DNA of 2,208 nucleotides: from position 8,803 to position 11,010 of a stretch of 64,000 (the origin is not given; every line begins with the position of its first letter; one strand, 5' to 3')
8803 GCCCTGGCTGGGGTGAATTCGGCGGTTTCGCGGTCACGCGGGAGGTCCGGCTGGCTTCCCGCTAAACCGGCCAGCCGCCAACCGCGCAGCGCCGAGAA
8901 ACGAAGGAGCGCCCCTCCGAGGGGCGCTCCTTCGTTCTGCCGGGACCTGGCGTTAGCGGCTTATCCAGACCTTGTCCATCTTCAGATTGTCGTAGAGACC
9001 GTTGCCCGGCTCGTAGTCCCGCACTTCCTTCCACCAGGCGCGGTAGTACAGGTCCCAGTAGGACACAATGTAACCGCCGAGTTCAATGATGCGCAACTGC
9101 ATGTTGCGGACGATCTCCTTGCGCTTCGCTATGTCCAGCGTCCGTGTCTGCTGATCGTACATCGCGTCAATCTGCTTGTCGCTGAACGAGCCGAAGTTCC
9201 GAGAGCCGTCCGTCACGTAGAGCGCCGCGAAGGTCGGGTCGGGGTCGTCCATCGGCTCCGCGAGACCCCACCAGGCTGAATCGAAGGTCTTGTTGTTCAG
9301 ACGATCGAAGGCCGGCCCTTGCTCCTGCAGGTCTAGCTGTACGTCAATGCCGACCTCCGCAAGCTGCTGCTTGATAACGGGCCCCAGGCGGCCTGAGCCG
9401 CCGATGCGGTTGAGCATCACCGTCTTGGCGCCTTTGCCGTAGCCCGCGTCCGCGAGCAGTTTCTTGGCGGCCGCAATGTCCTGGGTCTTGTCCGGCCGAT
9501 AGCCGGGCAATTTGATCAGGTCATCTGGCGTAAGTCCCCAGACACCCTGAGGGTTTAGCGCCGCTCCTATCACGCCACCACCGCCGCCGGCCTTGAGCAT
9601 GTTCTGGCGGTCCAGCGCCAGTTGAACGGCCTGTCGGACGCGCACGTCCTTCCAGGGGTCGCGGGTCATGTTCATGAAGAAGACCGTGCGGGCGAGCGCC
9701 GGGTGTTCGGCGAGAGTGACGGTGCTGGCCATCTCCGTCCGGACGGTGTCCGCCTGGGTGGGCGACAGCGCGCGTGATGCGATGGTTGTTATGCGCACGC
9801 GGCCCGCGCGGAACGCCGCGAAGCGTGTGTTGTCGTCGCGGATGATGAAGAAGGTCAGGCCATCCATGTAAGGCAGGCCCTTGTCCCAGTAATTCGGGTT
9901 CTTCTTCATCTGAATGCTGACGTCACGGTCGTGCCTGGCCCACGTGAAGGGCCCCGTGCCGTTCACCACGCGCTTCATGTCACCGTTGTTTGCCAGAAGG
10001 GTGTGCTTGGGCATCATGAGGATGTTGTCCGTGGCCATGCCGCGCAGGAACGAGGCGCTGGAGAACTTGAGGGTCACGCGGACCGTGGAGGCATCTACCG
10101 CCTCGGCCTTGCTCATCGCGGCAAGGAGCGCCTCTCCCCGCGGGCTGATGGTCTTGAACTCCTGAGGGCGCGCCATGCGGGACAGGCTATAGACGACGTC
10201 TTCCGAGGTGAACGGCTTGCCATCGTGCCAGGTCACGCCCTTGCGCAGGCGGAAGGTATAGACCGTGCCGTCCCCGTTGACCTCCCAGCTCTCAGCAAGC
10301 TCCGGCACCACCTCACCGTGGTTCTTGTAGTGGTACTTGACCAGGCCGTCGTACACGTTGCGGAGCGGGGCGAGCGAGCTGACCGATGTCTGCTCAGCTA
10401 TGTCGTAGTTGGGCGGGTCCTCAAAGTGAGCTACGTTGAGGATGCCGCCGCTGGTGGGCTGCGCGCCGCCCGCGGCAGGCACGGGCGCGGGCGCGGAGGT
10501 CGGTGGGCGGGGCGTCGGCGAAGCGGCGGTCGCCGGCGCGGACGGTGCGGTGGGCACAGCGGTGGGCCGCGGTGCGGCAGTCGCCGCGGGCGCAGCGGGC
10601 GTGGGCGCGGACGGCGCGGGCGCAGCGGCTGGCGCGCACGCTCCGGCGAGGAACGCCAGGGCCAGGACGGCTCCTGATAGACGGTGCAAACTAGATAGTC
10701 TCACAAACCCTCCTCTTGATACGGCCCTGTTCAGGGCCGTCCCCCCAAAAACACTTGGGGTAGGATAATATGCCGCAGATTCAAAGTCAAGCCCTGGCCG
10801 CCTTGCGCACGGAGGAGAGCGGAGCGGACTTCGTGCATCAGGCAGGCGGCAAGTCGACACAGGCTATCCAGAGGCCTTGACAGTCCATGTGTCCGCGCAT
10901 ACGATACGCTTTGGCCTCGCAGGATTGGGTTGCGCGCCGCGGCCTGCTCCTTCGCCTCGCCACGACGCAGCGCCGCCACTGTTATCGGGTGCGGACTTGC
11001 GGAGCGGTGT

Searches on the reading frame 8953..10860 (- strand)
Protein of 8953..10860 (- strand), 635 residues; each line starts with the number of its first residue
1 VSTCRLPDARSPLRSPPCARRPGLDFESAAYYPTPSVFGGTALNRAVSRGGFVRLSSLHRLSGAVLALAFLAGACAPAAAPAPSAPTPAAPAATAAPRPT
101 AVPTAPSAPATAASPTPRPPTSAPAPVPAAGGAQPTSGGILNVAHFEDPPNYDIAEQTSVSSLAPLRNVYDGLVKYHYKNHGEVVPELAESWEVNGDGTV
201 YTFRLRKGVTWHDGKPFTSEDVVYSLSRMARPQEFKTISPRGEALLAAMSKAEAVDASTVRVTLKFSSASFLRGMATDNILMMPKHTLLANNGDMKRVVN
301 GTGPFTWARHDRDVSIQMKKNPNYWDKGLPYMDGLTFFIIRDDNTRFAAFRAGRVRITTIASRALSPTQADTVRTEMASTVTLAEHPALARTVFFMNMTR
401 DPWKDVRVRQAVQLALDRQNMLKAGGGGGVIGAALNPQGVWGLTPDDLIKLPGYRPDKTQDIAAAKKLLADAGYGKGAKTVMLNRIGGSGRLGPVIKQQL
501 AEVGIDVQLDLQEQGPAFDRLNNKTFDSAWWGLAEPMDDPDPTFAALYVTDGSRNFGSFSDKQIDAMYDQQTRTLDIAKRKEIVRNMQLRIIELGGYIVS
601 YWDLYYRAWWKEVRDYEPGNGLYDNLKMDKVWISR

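Call 72: search_protein_families(library=pfam, proteins=[window:8953-10860:-], max_evalue=0.00001)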
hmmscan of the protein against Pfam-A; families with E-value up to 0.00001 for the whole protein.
window:8953-10860:- (635 aa): 1 family
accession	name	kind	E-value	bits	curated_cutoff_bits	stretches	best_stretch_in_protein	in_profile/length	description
PF00496.27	SBP_bac_5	-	1.7e-78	264.8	32.4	1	183-552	1-365/368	Bacterial extracellular solute-binding proteins, family 5 Middle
